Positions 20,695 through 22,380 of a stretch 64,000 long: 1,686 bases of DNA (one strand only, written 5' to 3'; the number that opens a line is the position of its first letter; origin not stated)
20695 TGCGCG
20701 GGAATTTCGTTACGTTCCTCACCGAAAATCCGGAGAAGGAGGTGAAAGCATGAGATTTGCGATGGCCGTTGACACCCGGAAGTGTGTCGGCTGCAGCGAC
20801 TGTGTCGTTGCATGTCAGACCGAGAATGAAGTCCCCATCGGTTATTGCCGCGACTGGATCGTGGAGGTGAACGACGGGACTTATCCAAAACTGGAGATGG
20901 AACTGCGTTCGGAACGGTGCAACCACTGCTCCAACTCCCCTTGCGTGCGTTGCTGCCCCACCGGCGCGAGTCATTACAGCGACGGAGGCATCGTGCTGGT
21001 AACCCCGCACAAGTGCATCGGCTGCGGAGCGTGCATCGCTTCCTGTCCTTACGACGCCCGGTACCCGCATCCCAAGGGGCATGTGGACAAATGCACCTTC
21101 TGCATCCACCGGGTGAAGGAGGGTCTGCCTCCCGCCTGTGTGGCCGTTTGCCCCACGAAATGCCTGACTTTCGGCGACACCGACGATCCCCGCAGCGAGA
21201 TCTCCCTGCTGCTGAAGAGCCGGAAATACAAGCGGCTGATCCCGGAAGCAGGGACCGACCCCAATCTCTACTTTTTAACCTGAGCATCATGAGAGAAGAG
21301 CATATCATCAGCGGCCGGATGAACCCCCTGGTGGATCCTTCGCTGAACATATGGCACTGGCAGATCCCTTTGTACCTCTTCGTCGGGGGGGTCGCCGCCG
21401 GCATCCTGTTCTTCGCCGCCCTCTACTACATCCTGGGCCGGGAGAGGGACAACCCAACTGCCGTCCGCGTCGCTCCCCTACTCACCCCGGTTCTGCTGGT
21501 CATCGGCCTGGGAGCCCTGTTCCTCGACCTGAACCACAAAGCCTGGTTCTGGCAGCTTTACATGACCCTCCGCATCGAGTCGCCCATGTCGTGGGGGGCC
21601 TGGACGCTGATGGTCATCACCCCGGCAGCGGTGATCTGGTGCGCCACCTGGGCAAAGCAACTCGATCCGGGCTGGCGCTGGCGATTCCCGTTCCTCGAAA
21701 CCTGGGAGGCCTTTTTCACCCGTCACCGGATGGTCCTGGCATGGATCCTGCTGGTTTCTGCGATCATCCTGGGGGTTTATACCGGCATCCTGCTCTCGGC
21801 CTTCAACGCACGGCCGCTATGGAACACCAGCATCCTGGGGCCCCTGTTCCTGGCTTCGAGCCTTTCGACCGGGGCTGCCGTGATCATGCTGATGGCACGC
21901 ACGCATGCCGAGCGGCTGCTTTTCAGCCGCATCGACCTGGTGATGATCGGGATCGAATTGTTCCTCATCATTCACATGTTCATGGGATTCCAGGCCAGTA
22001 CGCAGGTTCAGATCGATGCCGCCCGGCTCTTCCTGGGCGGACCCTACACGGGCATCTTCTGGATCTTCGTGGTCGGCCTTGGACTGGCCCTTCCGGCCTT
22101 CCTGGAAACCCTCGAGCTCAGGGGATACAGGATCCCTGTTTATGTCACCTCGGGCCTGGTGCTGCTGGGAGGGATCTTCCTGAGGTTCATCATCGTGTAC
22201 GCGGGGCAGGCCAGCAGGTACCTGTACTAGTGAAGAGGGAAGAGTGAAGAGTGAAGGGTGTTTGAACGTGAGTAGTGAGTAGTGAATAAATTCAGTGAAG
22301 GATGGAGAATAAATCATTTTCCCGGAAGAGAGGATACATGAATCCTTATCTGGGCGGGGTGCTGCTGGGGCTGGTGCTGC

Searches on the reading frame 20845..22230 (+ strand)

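Call 16: search_protein_families(library=pfam, proteins=[window:20845-22230:+], max_evalue=0.0001)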
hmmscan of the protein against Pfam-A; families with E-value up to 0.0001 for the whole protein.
window:20845-22230:+ (461 aa): 2 families
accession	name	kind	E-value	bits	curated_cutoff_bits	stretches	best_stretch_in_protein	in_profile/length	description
PF03916.19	NrfD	-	2.7e-47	162.3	25.8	1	168-456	9-310/313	Polysulphide reductase, NrfD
PF14589.11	NrfD_2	-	6e-18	66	27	1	167-459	11-277/281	Polysulfide reductase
